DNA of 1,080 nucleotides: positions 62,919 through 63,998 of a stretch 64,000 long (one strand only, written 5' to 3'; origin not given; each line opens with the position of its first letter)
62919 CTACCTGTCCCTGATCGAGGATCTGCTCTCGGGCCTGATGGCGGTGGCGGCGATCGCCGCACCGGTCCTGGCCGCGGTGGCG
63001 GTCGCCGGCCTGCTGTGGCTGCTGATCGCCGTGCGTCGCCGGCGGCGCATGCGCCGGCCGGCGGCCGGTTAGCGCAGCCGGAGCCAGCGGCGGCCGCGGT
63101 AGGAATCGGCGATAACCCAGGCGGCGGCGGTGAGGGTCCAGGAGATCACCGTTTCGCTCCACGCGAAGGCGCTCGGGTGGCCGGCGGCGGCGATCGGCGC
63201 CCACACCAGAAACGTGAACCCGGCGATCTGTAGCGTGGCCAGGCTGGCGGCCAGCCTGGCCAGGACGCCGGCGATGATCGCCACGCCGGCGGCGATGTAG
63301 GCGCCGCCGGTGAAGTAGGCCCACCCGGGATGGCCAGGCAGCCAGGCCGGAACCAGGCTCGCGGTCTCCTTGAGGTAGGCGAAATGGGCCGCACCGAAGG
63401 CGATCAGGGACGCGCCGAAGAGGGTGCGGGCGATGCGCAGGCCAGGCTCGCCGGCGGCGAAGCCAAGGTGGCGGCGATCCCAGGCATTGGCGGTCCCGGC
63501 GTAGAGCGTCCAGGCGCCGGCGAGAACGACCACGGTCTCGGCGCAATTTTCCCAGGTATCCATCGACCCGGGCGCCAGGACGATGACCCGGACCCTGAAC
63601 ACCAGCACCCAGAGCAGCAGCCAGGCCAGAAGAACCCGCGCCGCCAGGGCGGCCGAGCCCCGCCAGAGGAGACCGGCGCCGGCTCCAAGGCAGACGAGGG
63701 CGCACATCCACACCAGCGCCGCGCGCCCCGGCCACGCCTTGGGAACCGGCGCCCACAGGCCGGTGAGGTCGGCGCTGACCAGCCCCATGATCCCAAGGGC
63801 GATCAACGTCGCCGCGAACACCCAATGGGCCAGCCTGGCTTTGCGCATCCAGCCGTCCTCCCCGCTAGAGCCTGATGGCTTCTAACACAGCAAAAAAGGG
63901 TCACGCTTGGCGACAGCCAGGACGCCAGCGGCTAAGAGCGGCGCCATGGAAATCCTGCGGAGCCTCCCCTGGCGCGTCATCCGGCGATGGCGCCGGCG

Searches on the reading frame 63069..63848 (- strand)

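Call 24: search_protein_families(library=ncbifam, proteins=[window:63069-63848:-], max_evalue=0.01)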
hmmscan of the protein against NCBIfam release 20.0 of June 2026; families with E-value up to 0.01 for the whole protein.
window:63069-63848:- (259 aa): 0 families

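Call 77: search_protein_families(library=pfam, proteins=[window:63069-63848:-], max_evalue=1)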
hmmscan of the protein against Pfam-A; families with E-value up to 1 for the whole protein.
window:63069-63848:- (259 aa): 1 family
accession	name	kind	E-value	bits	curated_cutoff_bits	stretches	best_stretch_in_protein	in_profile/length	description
PF07681.17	DoxX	-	7.7e-05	23.7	23.6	1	137-216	2-84/85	DoxX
